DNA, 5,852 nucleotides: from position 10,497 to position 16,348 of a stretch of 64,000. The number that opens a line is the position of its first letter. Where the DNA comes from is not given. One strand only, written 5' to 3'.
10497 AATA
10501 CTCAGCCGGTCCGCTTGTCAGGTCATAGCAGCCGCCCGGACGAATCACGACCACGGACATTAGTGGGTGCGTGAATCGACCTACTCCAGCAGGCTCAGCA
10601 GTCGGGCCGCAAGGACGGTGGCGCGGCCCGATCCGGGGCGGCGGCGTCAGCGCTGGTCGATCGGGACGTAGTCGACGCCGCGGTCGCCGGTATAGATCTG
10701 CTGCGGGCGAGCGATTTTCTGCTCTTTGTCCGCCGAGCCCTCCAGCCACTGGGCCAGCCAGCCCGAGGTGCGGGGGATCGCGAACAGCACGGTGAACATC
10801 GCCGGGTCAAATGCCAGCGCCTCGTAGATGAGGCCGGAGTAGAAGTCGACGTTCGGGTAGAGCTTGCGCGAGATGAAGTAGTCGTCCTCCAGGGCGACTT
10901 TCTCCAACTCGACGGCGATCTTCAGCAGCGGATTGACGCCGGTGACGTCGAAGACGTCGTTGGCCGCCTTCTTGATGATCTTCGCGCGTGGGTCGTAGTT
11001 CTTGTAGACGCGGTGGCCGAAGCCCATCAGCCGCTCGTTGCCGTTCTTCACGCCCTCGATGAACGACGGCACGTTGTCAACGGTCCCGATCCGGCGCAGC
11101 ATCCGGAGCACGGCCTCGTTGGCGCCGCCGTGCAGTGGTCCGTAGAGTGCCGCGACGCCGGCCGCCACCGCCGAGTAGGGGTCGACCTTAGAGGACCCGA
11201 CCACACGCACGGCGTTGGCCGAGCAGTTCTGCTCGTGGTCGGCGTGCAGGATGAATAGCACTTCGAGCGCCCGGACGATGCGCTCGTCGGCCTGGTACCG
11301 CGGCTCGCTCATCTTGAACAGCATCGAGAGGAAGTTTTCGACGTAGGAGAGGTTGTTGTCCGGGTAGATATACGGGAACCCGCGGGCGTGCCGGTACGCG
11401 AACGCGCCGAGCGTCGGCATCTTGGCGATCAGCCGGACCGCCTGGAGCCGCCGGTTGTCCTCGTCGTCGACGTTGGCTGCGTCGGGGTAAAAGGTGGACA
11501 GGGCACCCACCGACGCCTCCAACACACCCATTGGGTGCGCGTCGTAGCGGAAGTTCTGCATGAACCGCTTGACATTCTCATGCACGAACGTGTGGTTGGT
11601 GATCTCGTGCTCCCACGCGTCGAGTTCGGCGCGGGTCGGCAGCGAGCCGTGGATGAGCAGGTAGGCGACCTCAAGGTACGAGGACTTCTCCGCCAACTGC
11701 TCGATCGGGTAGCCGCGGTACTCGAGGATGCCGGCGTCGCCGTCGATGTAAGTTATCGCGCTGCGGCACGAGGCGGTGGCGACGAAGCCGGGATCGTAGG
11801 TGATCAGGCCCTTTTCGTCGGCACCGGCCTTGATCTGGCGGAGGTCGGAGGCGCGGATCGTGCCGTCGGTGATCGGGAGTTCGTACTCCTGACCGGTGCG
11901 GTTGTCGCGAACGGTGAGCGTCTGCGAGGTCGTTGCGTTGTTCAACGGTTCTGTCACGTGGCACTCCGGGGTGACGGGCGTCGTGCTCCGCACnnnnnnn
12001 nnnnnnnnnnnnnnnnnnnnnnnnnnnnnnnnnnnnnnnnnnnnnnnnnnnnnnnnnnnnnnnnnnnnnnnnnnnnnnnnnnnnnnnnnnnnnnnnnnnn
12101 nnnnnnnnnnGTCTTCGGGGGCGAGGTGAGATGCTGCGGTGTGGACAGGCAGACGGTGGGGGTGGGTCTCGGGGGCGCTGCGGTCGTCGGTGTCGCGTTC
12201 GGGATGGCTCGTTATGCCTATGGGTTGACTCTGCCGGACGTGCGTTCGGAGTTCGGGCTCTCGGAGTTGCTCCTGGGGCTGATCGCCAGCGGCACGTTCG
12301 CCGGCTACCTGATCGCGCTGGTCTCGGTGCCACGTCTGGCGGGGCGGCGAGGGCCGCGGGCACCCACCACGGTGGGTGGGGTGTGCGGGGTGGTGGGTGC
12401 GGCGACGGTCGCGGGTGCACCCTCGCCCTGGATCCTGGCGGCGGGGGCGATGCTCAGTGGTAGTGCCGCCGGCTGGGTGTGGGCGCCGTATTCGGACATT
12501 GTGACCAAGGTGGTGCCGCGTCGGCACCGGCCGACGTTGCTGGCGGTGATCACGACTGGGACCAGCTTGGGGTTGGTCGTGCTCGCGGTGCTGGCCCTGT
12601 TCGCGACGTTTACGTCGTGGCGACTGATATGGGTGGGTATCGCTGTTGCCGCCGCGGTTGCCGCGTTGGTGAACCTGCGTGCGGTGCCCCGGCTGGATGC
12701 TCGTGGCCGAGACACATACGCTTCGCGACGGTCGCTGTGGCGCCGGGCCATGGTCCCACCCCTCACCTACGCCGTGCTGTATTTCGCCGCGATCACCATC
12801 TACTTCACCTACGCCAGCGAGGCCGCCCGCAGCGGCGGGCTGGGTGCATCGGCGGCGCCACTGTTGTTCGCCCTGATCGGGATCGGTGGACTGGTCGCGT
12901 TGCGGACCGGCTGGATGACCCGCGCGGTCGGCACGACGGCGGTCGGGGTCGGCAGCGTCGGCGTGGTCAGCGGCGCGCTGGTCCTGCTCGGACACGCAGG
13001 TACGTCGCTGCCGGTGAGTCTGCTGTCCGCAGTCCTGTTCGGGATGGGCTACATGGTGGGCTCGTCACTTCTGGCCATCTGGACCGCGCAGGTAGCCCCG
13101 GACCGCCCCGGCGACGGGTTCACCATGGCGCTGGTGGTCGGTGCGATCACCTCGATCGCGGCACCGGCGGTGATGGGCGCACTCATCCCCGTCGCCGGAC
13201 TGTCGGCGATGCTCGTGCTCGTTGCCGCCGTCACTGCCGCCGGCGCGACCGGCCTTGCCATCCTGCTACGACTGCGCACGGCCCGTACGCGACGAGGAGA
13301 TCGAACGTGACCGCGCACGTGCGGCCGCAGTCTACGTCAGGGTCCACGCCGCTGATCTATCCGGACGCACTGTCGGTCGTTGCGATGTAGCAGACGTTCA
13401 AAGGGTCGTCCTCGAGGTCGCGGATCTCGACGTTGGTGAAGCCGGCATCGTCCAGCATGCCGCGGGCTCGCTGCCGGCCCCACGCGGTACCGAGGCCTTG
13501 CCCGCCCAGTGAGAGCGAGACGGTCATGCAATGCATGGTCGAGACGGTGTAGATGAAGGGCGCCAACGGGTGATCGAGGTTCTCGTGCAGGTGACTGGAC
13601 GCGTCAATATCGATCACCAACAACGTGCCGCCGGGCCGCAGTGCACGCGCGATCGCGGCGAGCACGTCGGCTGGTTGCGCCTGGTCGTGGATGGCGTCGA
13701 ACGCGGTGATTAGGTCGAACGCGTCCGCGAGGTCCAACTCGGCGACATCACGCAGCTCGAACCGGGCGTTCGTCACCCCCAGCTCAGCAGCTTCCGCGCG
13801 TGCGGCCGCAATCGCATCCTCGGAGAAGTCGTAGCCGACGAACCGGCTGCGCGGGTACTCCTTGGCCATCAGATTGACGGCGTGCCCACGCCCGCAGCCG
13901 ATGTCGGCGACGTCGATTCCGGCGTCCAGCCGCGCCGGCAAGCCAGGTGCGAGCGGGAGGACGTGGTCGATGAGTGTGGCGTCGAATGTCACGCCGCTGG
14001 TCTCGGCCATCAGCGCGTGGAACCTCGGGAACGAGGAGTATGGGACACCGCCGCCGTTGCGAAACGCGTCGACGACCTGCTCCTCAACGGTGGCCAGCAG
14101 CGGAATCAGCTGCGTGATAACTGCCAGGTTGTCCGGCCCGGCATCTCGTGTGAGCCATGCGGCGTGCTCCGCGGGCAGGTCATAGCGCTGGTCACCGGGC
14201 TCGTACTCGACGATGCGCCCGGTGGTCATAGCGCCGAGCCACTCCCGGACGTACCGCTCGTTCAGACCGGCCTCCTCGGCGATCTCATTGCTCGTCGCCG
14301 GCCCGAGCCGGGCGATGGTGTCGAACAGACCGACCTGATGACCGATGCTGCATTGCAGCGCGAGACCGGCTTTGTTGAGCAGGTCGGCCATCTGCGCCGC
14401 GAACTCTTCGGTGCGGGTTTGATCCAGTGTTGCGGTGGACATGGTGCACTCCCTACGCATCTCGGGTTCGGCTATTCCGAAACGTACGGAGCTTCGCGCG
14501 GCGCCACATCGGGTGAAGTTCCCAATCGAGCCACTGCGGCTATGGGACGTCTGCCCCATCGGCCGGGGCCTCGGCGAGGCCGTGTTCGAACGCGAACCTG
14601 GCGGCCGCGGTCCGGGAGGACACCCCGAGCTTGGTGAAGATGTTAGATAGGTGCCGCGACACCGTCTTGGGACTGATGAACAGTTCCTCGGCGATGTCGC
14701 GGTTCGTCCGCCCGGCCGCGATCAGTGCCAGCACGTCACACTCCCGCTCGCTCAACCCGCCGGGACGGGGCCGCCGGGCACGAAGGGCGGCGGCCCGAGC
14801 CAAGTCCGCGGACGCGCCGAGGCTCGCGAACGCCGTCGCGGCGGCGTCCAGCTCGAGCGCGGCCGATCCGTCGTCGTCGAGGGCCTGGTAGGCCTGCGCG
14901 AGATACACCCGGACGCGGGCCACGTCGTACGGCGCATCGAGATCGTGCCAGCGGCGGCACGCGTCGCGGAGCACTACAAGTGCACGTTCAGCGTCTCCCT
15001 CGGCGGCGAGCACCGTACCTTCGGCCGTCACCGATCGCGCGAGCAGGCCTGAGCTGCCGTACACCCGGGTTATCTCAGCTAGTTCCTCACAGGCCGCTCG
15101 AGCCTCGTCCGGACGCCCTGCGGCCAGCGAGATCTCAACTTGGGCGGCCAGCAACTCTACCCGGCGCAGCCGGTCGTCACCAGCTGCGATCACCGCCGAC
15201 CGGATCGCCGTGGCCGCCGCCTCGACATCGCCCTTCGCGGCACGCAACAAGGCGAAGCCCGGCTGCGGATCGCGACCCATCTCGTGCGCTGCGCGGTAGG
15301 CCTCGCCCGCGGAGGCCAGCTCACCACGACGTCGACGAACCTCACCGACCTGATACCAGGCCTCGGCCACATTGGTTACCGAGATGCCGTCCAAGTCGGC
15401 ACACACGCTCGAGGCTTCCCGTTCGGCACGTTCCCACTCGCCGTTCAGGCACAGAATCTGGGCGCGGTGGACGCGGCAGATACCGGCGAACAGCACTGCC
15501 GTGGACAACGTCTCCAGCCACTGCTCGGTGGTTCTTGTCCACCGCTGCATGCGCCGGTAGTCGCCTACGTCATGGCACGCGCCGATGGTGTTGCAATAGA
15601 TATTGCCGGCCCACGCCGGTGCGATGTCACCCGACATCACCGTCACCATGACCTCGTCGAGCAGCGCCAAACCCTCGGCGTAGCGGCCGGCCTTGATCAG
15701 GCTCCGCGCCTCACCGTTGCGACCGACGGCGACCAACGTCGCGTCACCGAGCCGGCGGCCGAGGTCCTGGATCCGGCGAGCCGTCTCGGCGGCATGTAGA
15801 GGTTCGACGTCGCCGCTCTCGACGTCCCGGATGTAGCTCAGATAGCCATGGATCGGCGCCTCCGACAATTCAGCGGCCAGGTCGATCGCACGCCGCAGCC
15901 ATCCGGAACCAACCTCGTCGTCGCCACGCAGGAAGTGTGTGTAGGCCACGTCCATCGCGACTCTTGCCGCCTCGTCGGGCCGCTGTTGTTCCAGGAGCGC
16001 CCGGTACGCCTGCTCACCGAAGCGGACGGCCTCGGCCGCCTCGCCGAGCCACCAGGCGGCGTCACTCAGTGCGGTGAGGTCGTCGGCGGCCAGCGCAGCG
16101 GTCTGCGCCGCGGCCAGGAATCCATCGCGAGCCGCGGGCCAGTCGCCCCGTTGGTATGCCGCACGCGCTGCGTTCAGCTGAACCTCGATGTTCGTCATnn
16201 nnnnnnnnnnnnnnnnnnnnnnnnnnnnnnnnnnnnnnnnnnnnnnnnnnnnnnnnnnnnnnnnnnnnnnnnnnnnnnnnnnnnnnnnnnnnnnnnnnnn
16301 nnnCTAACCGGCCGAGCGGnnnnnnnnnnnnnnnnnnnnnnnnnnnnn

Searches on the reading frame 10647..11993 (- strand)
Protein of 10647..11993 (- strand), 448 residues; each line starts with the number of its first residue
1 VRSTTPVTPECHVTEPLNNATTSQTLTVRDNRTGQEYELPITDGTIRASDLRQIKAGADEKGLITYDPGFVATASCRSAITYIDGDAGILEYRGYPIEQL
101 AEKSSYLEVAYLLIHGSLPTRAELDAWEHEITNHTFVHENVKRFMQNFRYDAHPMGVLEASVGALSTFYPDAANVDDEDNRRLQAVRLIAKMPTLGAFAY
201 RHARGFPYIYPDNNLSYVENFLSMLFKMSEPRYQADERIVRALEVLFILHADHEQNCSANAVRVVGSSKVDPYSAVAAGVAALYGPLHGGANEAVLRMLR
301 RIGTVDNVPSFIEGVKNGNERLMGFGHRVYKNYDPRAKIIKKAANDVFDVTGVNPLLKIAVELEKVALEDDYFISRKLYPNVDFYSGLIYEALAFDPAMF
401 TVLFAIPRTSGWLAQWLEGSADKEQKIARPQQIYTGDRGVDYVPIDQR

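Call 7: search_protein_families(library=pfam, proteins=[window:10647-11993:-], max_evalue=0.01)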
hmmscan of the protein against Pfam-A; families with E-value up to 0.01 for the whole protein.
window:10647-11993:- (448 aa): 1 family
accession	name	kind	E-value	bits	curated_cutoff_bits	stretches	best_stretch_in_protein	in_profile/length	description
PF00285.26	Citrate_synt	-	5.7e-141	470.1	27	1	69-431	1-357/357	Citrate synthase, C-terminal domain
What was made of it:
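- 10647..11993 (-): citrate synthase (homology-supported start near 11957). Pfam E=5.7e-141 (call 7).
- Checked: Citrate synthase, 10647-11993 (-), E=5.7e-141 (call 7).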

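Call 9: find_encoding_contigs(protein=window:10647-11993:-, flank=10000, max_places=10)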
Protein window:10647-11993:- (448 aa): no gene with exactly this product is on record in the collection.
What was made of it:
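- Tried and rejected: Exact-protein look-up of citrate synthase failed, probably because the wrong start codon was used (call 9).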

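Call 11: find_related_loci(query=window:10647-11993:-, collection=genome_contigs, flank=10000)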
Query window:10647-11993:- (448 aa) in genome_contigs; peptide patterns used: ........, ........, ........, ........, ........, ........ (x = any residue, [..] = any of these).
600 stretches matched a pattern (row limit reached: there are more); 599 encode a relative of the query (tblastn E <= 1e-3); the best 80 are kept; 80 distinct loci.
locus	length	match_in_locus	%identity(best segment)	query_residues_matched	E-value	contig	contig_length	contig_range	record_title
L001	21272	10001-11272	78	25-448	0e+0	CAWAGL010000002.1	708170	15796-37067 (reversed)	MAG: uncultured Actinomycetota bacterium isolate MFD02581.bin.1.176 genome assembly, contig: contig_11411, whole genome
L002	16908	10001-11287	77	20-448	0e+0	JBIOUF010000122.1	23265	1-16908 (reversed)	MAG: Nocardioidaceae bacterium isolate MAG141 k127_2384996, whole genome shotgun sequence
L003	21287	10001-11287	78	20-448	0e+0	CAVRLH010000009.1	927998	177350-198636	MAG: uncultured Actinomycetota bacterium isolate MFD01275.bin.2.29 genome assembly, contig: contig_2300, whole genome sh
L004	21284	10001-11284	76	21-448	0e+0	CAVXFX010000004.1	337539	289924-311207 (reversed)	MAG: uncultured Actinomycetota bacterium isolate MFD02581.bin.1.188 genome assembly, contig: contig_2274, whole genome s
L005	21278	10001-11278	77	23-448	0e+0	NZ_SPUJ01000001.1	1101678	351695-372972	Nocardioides sp. 1609 Scaffold1_1, whole genome shotgun sequence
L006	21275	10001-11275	77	23-448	0e+0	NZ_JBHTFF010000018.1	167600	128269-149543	Microlunatus sp. GCM10028923 strain SOC37 spades_K_17_127_18, whole genome shotgun sequence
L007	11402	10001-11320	73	9-448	0e+0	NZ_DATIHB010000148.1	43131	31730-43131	MAG: Nocardioides sp. isolate SMAG_U15626 k141_8398, whole genome shotgun sequence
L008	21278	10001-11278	75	23-448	0e+0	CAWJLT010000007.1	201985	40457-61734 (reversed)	MAG: uncultured Actinomycetota bacterium isolate MFD02581.bin.1.1 genome assembly, contig: contig_16458, whole genome sh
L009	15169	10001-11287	76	20-448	0e+0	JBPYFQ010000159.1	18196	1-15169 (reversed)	MAG: Solirubrobacteraceae bacterium isolate Bin.011.fastaField_pasture_P4 k127_5922755, whole genome shotgun sequence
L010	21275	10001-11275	76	23-448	0e+0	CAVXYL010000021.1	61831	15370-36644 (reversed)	MAG: uncultured Actinomycetota bacterium isolate MFD02840.bin.4.456 genome assembly, contig: contig_84559, whole genome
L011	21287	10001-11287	74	20-448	0e+0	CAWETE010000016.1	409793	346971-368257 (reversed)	MAG: uncultured Solirubrobacteraceae bacterium isolate MFD09212.bin.1.130 genome assembly, contig: contig_9689, whole ge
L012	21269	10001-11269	74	26-448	0e+0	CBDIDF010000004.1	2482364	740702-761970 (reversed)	MAG: Solirubrobacteraceae bacterium isolate cce00712-6604-41ab-8ef2-bd92af12d1cf genome assembly, contig: contig_4, whol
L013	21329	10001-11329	70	3-448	0e+0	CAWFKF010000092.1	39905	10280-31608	MAG: uncultured Solirubrobacteraceae bacterium isolate MFD01872.bin.2.90 genome assembly, contig: contig_39635, whole ge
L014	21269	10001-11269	72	25-446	0e+0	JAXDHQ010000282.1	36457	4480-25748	MAG: Solirubrobacteraceae bacterium isolate BP_528 scaffold_2726202, whole genome shotgun sequence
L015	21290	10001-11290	71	20-448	0e+0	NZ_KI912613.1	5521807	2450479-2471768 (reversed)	Patulibacter minatonensis DSM 18081 PatmiDRAFT_Scaffold1.1, whole genome shotgun sequence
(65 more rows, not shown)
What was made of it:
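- Tried and rejected: Citrate-synthase-anchored synteny in species genomes (call 11).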

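Call 51: find_homologous_proteins(query=window:10647-11924:-, max_evalue=1e-100)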
Query window:10647-11924:- (425 aa): 8000 proteins with E <= 1e-100 among 8000 candidates; the best 120 are listed.
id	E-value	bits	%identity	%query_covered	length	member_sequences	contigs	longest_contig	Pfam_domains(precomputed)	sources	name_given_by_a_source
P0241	7.4e-262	886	90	100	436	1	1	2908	PF00285.27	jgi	jgi:citrate synthase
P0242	1.6e-240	816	83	100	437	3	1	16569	PF00285.27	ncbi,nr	ncbi:MAG TPA: citrate synthase [Jiangellaceae bacterium]|nr:citrate synthase [Jiangellaceae bacteriu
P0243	9.8e-234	794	80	100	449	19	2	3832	PF00285.27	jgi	jgi:citrate synthase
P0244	2.6e-233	792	79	100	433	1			PF00285.27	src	-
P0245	6.4e-232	788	79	100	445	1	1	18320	PF00285.27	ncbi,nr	ncbi:MAG TPA: citrate synthase [Nocardioidaceae bacterium]|nr:citrate synthase [Nocardioidaceae bact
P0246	9.1e-232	787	80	100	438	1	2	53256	PF00285.27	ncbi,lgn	ncbi:MAG: citrate synthase [Nocardioidaceae bacterium]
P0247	1.3e-231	787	79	100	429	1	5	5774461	PF00285.27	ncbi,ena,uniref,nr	ncbi:citrate synthase [Nocardioides kongjuensis]|uniref:Citrate synthase n=1 Tax=Nocardioides kongju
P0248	1.4e-231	787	80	100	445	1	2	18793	PF00285.27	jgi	jgi:citrate synthase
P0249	1.5e-231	786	80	100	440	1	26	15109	PF00285.27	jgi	jgi:citrate synthase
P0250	2.5e-231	786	79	100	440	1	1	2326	PF00285.27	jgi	jgi:citrate synthase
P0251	3.4e-231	785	79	100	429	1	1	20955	PF00285.27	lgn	-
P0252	3.5e-231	785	80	100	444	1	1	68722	PF00285.27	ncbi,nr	ncbi:MAG TPA: citrate synthase [Nocardioidaceae bacterium]|nr:citrate synthase [Nocardioidaceae bact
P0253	4.8e-231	785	79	100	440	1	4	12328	PF00285.27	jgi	jgi:citrate synthase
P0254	6.0e-231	784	79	100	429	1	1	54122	PF00285.27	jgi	jgi:citrate synthase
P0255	6.5e-231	784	79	100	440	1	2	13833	PF00285.27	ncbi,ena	-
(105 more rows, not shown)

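Call 53: find_encoding_contigs(protein=P0241, flank=10000, max_places=3)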
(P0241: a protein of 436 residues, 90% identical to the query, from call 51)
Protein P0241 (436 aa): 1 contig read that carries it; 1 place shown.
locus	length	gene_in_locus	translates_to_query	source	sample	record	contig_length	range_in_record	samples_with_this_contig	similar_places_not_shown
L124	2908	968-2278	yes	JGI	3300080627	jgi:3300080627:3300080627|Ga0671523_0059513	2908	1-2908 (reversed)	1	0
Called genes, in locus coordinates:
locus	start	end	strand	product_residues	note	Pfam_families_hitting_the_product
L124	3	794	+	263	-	?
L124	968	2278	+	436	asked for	PF00285:Citrate_synt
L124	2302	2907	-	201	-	?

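Call 54: find_encoding_contigs(protein=P0242, flank=10000, max_places=3)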
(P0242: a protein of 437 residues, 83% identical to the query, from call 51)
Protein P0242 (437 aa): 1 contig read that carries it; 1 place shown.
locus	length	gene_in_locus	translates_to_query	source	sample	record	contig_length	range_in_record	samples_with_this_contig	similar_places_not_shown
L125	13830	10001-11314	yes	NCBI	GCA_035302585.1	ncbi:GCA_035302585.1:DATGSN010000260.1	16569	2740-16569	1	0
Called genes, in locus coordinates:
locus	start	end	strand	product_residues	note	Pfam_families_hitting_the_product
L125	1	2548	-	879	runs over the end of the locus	PF00270:DEAD (weak), PF04851:ResIII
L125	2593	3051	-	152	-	PF00376:MerR, PF13411:MerR_1, PF09278:MerR-DNA-bind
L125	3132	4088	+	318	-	PF00005:ABC_tran, PF13304:AAA_21 (weak), PF13732:DrrA1-3_C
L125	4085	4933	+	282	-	PF01061:ABC2_membrane, PF12698:ABC2_membrane_3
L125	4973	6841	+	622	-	PF00664:ABC_membrane, PF00005:ABC_tran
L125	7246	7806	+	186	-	PF01380:SIS, PF13580:SIS_2 (weak)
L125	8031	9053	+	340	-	PF00356:LacI, PF00532:Peripla_BP_1, PF13407:Peripla_BP_4, PF13377:Peripla_BP_3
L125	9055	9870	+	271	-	PF11716:MDMPI_N, PF17844:SCP_3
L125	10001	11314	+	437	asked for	PF00285:Citrate_synt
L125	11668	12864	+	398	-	PF07690:MFS_1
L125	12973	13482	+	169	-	PF04978:MST, PF12867:DinB_2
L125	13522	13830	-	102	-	PF24491:DUF7586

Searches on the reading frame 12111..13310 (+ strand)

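Call 62: search_protein_families(library=pfam, proteins=[window:12111-13310:+], max_evalue=0.0001)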
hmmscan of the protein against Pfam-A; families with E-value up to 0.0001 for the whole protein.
window:12111-13310:+ (399 aa): 2 families
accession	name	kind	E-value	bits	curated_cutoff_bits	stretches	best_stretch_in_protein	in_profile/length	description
PF07690.21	MFS_1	-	1.6e-28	100.1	33.4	1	25-352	3-347/347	Major Facilitator Superfamily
PF06779.20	MFS_4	-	2.7e-18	66.9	26.3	1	28-379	3-359/364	Uncharacterised MFS-type transporter YbfB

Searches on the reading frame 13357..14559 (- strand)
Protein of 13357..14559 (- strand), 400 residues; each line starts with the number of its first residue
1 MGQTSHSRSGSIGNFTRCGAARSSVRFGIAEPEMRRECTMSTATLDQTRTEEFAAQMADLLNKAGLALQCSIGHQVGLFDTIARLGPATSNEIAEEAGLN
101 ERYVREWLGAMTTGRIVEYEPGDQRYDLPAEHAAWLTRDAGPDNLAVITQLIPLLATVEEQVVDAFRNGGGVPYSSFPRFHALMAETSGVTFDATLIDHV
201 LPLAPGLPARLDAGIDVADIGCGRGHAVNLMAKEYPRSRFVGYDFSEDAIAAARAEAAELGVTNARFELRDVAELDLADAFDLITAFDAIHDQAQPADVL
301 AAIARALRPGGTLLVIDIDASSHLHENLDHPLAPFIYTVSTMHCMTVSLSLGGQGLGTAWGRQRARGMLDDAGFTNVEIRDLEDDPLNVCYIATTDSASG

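Call 62: search_protein_families(library=pfam, proteins=[window:13357-14559:-], max_evalue=0.0001)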
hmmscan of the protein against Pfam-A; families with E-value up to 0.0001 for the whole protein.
window:13357-14559:- (400 aa): 12 families
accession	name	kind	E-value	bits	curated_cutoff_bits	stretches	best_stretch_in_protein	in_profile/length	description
PF21320.3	HTH_65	-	1.4e-34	118.5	24.1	1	64-138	1-75/75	Rv2258c-like winged HTH domain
PF13847.12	Methyltransf_31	-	1.7e-27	96.3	27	1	212-327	2-121/145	Methyltransferase domain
PF13649.12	Methyltransf_25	-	8.3e-20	71.7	27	1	217-311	1-97/97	Methyltransferase domain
PF08242.18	Methyltransf_12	-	1.1e-18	68.2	30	1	219-313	2-98/98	Methyltransferase domain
PF13489.12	Methyltransf_23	-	1.2e-17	64.6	27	1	208-342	17-132/164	Methyltransferase domain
PF08241.18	Methyltransf_11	-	1.4e-17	64.5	21.2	1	219-314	2-94/95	Methyltransferase domain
PF05175.20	MTS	-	3e-09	37.2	23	1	214-316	32-139/170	Methyltransferase small domain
PF01209.24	Ubie_methyltran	-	2.3e-08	34.1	20.1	1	214-339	48-173/233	ubiE/COQ5 methyltransferase family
PF00891.24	Methyltransf_2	-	6.1e-07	29.4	22.3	1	217-329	66-178/210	O-methyltransferase domain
PF02353.26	CMAS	-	6.4e-07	29.4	27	1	210-325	59-174/273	Mycolic acid cyclopropane synthetase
PF02390.23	Methyltransf_4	-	6.7e-07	29.4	24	1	217-268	5-56/173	Putative methyltransferase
PF08003.17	Methyltransf_9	-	2e-05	24.1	23.8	1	216-315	118-217/315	Protein of unknown function (DUF1698)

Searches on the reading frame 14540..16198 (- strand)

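Call 62: search_protein_families(library=pfam, proteins=[window:14540-16198:-], max_evalue=0.0001)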
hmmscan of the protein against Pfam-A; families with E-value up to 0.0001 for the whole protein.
window:14540-16198:- (552 aa): 3 families
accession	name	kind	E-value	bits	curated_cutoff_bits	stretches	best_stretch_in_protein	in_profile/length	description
PF00196.25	GerE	-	6.4e-22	77.4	23.5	1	482-536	3-57/57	Bacterial regulatory proteins, luxR family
PF13424.12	TPR_12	-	8.1e-08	32.8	30.1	0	358-415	14-73/77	Tetratricopeptide repeat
PF13384.12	HTH_23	-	8.5e-05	22.7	24.6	0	487-518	8-39/50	Homeodomain-like domain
